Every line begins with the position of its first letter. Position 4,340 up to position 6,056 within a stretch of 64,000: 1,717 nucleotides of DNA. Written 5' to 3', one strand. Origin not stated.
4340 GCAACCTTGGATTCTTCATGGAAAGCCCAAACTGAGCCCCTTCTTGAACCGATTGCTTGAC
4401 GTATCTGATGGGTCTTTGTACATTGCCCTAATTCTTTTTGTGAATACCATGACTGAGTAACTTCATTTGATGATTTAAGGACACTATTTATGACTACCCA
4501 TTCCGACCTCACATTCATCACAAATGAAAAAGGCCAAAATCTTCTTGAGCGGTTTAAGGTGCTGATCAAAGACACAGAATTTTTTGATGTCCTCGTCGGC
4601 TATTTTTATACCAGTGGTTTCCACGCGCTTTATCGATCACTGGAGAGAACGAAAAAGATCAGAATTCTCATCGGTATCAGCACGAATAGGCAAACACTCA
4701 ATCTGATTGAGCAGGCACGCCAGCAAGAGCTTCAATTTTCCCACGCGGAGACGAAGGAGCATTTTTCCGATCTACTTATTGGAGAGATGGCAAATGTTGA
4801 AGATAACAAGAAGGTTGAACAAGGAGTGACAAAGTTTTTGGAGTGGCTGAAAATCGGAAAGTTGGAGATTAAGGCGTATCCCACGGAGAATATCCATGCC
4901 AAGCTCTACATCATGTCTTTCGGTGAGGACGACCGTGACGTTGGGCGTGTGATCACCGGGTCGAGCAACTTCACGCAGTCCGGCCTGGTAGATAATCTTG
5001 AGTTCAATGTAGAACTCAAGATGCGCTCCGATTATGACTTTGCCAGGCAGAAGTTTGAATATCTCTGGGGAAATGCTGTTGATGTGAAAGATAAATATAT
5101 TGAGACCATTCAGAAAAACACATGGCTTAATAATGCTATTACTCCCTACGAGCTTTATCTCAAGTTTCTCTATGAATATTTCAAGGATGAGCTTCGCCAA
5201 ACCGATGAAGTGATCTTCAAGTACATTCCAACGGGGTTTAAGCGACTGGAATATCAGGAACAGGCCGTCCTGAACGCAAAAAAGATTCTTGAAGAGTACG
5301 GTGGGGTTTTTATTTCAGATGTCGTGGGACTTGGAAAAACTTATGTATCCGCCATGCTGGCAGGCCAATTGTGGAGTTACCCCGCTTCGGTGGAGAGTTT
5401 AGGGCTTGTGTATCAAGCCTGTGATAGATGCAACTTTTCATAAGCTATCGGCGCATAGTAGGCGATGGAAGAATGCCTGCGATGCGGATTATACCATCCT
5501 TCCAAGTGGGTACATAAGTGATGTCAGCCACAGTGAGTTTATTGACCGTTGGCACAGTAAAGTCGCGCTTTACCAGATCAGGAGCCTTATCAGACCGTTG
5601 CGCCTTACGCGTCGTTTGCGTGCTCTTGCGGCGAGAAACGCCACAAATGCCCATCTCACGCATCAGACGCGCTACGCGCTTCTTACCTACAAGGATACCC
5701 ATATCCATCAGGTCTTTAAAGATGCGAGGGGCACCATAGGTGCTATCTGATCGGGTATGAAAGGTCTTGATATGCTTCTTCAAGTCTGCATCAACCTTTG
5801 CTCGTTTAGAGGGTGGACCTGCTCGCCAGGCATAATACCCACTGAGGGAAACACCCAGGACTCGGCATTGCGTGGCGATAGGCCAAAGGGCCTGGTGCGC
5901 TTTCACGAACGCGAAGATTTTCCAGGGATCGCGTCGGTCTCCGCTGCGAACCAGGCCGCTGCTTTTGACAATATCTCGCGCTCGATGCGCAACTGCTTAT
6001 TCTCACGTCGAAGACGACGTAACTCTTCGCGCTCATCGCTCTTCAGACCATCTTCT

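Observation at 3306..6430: Low-GC accessory island: PLD-nuclease/SNF2-like helicase gene decapitated by a decayed IS3 element, beside a 3-TM repeat protein (remnant of a defence-like module?)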

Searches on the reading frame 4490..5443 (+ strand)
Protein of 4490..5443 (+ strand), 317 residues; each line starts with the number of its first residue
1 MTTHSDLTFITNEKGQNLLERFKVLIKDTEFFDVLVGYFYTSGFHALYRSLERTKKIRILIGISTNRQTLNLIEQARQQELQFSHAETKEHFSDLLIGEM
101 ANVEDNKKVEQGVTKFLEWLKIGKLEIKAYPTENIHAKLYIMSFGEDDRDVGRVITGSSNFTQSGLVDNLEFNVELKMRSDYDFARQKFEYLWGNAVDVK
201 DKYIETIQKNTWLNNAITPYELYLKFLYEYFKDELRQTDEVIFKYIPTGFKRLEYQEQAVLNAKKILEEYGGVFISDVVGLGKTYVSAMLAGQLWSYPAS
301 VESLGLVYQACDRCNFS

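Call 4: search_protein_families(library=pfam, proteins=[window:4490-5443:+], max_evalue=0.1)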
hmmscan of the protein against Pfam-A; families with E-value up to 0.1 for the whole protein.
window:4490-5443:+ (317 aa): 5 families
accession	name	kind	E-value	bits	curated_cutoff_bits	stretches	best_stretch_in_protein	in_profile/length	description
PF13091.12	PLDc_2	-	2.7e-11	43.9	27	1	30-193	10-132/132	PLD-like domain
PF09565.16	RE_NgoFVII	-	2.7e-07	30.5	23.8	1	114-199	71-155/162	NgoFVII restriction endonuclease N-terminal PLD domain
PF20720.3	nSTAND3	-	0.00099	19.3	27.2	1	257-296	4-43/155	Novel STAND NTPase 3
PF19573.5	DUF6089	-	0.003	17.4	23.2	1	198-284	76-161/226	Domain of unknown function (DUF6089)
PF04851.21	ResIII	-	0.0079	16.6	22.5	1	253-296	5-49/164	Type III restriction enzyme, res subunit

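Call 6: search_protein_families(library=padloc, proteins=[window:4490-5443:+], max_evalue=0.1)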
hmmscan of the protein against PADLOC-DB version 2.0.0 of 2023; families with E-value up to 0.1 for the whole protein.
window:4490-5443:+ (317 aa): 7 families
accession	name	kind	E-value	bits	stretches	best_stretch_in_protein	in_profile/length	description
PDLC02707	PbeA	-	2.8e-14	50.6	1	16-296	16-294/672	PbeA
PDLC02704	PbeA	-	2e-13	47.7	1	17-296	16-296/682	PbeA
PDLC03829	ZacB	-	7.4e-10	36.3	1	76-181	257-339/586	-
PDLC02614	DrmC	-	2.1e-06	25.6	1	104-176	68-135/153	DrmC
PDLC02193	PLD_Helicase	-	2.1e-05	20.9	1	27-286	23-261/905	-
PDLC03530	REase_II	-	0.00092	16.3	0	11-63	13-68/350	Type II restriction enzyme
PDLC02618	DrmD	-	0.003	15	1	182-289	41-145/273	DrmD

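Call 7: search_protein_families(library=ncbifam, proteins=[window:4490-5443:+], max_evalue=0.1)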
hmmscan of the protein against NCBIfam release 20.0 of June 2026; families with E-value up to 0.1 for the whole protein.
window:4490-5443:+ (317 aa): 3 families
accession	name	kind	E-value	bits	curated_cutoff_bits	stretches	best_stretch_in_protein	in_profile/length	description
NF042964.1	phospholipD_antiphage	equivalog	1.8e-09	36.5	1100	1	26-291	22-270/895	phospholipase D-like domain-containing anti-phage protein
NF038319.1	DISARM_DrmC_I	equivalog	0.0077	15.8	133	1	126-175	174-217/236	DISARM system phospholipase D-like protein DrmC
TIGR03856.1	F420_MSMEG_2906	subfamily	0.099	12.2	243.7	0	54-115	148-210/249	LLM class F420-dependent oxidoreductase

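Call 9: find_homologous_proteins(query=window:4490-5443:+, max_evalue=0.00001)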
Query window:4490-5443:+ (317 aa): 1791 proteins with E <= 0.00001 among 2607 candidates; the best 120 are listed.
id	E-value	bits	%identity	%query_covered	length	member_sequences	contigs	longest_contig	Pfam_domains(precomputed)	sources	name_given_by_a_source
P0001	7.0e-164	563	86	93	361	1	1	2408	PF13091.13,PF09565.17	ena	-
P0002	9.8e-159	546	83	93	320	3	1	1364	PF13091.13,PF09565.17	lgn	-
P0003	2.3e-156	538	82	93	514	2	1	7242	PF00270.36,PF00176.30,PF13091.13,PF09565.17,PF04851.22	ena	-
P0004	2.3e-156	538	83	93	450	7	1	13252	PF00270.36,PF00176.30,PF13091.13,PF09565.17,PF04851.22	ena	-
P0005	1.5e-155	535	82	93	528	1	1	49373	PF00176.30,PF13091.13,PF13401.13,PF04851.22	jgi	-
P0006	6.1e-154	530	82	93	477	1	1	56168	PF00176.30,PF13091.13,PF04851.22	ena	-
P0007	1.5e-151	522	79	93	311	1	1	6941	PF13091.13,PF09565.17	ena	-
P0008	4.6e-151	520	81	93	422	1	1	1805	PF00176.30,PF13091.13,PF13401.13,PF04851.22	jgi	jgi:HKD family nuclease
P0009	5.3e-150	517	78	93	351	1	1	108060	PF13091.13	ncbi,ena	-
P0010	2.6e-145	502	78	92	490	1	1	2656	PF00270.36,PF00176.30,PF13091.13,PF09565.17,PF04851.22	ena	-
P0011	1.3e-143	496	76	93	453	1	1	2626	PF00176.30,PF13091.13,PF04851.22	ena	-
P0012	1.3e-143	496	77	93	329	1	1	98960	PF13091.13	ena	-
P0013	2.4e-143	495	77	91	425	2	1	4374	PF00176.30,PF13091.13,PF09565.17,PF04851.22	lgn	-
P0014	5.1e-143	494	75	93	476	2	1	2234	PF00270.36,PF00176.30,PF13091.13,PF09565.17,PF13401.13,PF04851.22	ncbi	-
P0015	2.8e-142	492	74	91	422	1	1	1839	PF00270.36,PF00176.30,PF13091.13,PF13401.13,PF04851.22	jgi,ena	-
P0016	2.8e-140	485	74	92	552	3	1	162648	PF00270.36,PF00176.30,PF13091.13,PF04851.22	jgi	jgi:HKD family nuclease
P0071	1.2e-131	457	72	91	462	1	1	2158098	PF00270.36,PF00176.30,PF13091.13,PF09565.17,PF04851.22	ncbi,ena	-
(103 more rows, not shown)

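Call 10: find_encoding_contigs(protein=P0016, flank=10000, max_places=3)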
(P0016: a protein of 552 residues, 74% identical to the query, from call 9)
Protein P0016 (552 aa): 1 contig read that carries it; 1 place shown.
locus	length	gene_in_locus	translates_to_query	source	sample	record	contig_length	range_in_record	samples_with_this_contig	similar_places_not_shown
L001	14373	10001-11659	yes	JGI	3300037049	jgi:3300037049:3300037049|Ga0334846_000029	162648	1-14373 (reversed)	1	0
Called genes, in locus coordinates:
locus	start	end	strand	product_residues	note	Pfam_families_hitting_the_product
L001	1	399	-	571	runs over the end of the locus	PF01558:POR, PF01855:POR_N, PF17147:PFOR_II (weak)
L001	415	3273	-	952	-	PF02629:CoA_binding, PF13380:CoA_binding_2, PF13607:Succ_CoA_lig, PF19045:Ligase_CoA_2 (weak), PF13549:ATP-grasp_5, PF00970:FAD_binding_6, PF00175:NAD_binding_1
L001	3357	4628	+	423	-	PF03952:Enolase_N, PF00113:Enolase_C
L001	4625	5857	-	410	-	PF05977:MFS_3, PF07690:MFS_1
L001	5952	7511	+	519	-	PF02689:Herpes_Helicase (faint), PF05970:PIF1, PF13245:AAA_19, PF13604:AAA_30, PF14532:Sigma54_activ_2 (faint), PF13401:AAA_22 (faint), PF13538:UvrD_C_2 (faint)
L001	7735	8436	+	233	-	-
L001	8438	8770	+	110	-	-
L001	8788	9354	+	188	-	-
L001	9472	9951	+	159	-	-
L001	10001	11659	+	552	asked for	PF00270:DEAD (faint), PF13091:PLDc_2, PF04851:ResIII, PF00176:SNF2-rel_dom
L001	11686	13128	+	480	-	PF00271:Helicase_C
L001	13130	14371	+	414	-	?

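Call 11: find_encoding_contigs(protein=P0071, flank=10000, max_places=3)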
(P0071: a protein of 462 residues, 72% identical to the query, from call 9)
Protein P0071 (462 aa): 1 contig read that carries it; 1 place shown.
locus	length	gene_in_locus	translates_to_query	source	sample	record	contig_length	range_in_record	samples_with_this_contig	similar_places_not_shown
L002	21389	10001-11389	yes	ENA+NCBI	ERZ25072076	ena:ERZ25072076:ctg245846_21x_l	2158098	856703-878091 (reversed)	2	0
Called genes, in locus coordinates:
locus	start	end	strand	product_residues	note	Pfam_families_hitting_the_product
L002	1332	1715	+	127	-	-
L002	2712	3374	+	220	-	PF04298:Zn_peptidase_2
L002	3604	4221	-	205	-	-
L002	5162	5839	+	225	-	-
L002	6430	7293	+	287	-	-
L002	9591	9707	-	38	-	-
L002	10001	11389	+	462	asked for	PF09565:RE_NgoFVII (faint), PF04851:ResIII (faint), PF13091:PLDc_2, PF00270:DEAD (faint), PF00176:SNF2-rel_dom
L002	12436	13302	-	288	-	PF13276:HTH_21, PF00665:rve, PF13683:rve_3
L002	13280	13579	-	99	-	PF01527:HTH_Tnp_1, PF13518:HTH_28 (faint)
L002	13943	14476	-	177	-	PF18765:Polbeta (weak)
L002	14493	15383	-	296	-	PF01636:APH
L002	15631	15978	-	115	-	PF13683:rve_3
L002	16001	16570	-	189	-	PF13276:HTH_21, PF00665:rve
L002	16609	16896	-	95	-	PF01527:HTH_Tnp_1, PF13384:HTH_23 (weak), PF13518:HTH_28 (weak)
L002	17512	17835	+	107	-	-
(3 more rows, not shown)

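Call 12: find_encoding_contigs(protein=P0005, flank=10000, max_places=2)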
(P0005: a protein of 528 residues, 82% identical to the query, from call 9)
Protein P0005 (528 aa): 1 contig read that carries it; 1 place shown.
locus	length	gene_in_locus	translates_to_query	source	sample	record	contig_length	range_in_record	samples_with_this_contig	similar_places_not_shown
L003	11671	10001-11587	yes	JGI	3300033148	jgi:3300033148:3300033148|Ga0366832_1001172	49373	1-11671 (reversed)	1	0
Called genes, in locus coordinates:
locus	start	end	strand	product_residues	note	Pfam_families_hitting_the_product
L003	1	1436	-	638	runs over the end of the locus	PF10412:TrwB_AAD_bind (faint)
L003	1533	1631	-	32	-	-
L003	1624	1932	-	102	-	-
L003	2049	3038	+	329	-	-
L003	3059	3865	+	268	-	PF04016:DUF364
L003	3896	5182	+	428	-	PF00278:Orn_DAP_Arg_deC, PF02784:Orn_Arg_deC_N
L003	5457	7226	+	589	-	PF00239:Resolvase, PF07508:Recombinase, PF13411:MerR_1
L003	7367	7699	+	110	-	-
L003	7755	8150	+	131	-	-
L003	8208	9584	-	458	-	PF04326:SLFN_AlbA_2, PF13749:HATPase_c_4, PF08220:HTH_DeoR (faint)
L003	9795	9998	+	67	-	PF12844:HTH_19, PF13560:HTH_31 (weak), PF01381:HTH_3, PF13443:HTH_26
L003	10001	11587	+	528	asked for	PF13091:PLDc_2, PF04851:ResIII (faint), PF13401:AAA_22 (faint), PF00176:SNF2-rel_dom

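Call 13: find_encoding_contigs(protein=P0006, flank=10000, max_places=2)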
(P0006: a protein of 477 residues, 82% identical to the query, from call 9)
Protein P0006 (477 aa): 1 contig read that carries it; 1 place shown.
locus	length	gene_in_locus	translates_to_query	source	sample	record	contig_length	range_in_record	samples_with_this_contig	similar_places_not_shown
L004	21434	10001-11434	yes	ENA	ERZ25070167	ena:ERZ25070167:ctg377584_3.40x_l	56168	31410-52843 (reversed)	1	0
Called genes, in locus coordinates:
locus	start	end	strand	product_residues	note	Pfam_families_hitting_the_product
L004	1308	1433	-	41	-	-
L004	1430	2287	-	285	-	PF00763:THF_DHG_CYH, PF02882:THF_DHG_CYH_C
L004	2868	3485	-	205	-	PF00694:Aconitase_C, PF27512:LeuD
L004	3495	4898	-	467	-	PF00330:Aconitase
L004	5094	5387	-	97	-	-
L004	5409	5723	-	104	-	-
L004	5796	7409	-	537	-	PF13175:AAA_15, PF13304:AAA_21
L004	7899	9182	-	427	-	PF01555:N6_N4_Mtase, PF10544:T5orf172, PF13455:MUG113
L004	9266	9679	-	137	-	-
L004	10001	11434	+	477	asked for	PF13091:PLDc_2, PF04851:ResIII (faint), PF00176:SNF2-rel_dom (weak)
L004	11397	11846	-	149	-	-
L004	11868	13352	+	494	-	PF00271:Helicase_C, PF22590:Cas3-like_C_2 (faint)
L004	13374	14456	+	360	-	-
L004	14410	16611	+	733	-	PF02384:N6_Mtase (faint), PF20473:MmeI_Mtase, PF07669:Eco57I, PF12950:TaqI_C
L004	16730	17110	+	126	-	PF02261:Asp_decarbox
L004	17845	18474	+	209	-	PF00475:IGPD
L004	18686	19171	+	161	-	PF03885:DUF327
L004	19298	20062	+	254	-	PF18643:RE_BsaWI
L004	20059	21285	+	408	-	PF03602:Cons_hypoth95 (faint)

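Call 14: find_encoding_contigs(protein=P0009, flank=10000, max_places=2)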
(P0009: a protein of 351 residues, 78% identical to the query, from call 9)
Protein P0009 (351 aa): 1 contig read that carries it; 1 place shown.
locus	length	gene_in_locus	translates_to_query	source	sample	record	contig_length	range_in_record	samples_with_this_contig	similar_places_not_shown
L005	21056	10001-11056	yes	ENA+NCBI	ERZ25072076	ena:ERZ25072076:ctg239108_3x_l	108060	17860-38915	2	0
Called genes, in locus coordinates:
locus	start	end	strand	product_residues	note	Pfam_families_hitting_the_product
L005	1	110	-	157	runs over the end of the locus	PF01257:2Fe-2S_thioredx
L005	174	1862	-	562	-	PF00329:Complex1_30kDa, PF00346:Complex1_49kDa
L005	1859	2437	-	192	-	PF01058:Oxidored_q6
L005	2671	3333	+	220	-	-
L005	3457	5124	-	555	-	PF14312:FG-GAP_2 (weak), PF16146:DUF4854 (faint), PF14312:FG-GAP_2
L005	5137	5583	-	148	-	PF05494:MlaC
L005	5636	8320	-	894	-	PF00580:UvrD-helicase, PF13245:AAA_19, PF00580:UvrD-helicase, PF13361:UvrD_C, PF13538:UvrD_C_2 (faint)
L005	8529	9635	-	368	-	PF00459:Inositol_P, PF12643:MazG-like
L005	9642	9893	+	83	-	PF00471:Ribosomal_L33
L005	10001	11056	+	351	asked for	PF13091:PLDc_2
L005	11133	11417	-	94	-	-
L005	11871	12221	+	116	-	PF00453:Ribosomal_L20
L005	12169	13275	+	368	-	PF01070:FMN_dh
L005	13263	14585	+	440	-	PF00368:HMG-CoA_red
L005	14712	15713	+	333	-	-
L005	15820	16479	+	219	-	PF13417:GST_N_3, PF13409:GST_N_2, PF04399:Glutaredoxin2_C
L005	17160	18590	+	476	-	-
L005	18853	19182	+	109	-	-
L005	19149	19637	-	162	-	-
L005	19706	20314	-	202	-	PF05685:Uma2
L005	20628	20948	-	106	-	-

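Call 27: search_protein_families(library=padloc, proteins=[L004:13374-14456:+], max_evalue=0.001)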
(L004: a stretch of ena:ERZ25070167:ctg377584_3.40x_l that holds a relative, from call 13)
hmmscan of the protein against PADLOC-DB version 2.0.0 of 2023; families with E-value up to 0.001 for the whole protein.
L004:13374-14456:+ (360 aa): 3 families
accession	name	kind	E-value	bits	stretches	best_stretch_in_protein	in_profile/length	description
PDLC03596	REase_MTase_IIG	-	6.1e-149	496.1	1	4-354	4-358/1148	Type IIG restriction enzyme-methyltransferase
PDLC03628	REase_MTase_IIG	-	4.8e-06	22.9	1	186-326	153-277/1100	Type IIG restriction enzyme-methyltransferase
PDLC03601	REase_MTase_IIG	-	0.00061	15.7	1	212-346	218-333/1110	Type IIG restriction enzyme-methyltransferase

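Call 28: search_protein_families(library=pfam, proteins=[L004:13374-14456:+], max_evalue=0.01)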
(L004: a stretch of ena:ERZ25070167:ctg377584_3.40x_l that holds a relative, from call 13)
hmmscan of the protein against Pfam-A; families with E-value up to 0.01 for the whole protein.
L004:13374-14456:+ (360 aa): 0 families

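Call 72: search_protein_families(library=pfam, proteins=[L005:11414-11767:-], max_evalue=0.001)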
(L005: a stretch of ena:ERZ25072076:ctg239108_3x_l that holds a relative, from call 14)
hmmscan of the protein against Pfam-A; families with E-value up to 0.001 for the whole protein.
L005:11414-11767:- (117 aa): 0 families

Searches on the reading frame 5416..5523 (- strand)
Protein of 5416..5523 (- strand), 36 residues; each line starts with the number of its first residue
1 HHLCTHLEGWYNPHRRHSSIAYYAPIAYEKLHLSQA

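Call 34: search_protein_families(library=ncbifam, proteins=[window:5416-5523:-], max_evalue=1)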
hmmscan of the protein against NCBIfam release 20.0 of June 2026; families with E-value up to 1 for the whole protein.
seq(36 aa): 1 family
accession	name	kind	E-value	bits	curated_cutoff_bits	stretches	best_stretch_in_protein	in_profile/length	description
NF033516.0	transpos_IS3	equivalog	0.0045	16.3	160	1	7-29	348-369/369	IS3 family transposase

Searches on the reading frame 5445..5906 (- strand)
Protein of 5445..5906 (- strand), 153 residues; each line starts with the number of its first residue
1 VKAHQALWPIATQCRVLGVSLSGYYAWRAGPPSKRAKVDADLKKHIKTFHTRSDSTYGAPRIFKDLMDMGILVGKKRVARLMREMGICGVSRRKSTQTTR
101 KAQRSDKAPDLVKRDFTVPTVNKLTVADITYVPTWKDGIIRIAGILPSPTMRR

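Call 4: search_protein_families(library=pfam, proteins=[window:5445-5906:-], max_evalue=0.1)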
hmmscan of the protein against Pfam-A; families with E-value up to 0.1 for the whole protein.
window:5445-5906:- (153 aa): 2 families
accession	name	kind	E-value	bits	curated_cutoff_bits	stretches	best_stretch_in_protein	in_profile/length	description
PF13276.12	HTH_21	-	7.3e-18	65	28.1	1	40-94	4-59/60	HTH-like domain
PF23223.1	zf-C2H2_ZNF462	-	0.092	12.9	27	0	35-51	12-28/31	Zinc finger protein 462, C2H2 zinc finger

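Call 7: search_protein_families(library=ncbifam, proteins=[window:5445-5906:-], max_evalue=0.1)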
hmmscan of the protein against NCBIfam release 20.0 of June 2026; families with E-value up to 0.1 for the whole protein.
window:5445-5906:- (153 aa): 3 families
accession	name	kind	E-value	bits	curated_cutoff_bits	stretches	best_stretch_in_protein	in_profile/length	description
NF033516.0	transpos_IS3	equivalog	2e-37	129.3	160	1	2-145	95-238/369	IS3 family transposase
NF033577.2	transpos_IS481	equivalog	1.4e-05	24.8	224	1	29-137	50-144/284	IS481 family transposase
NF041866.1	EpsW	equivalog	0.0014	18.3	200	1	75-127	18-70/131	exopolysaccharide biosynthesis response regulator EpsW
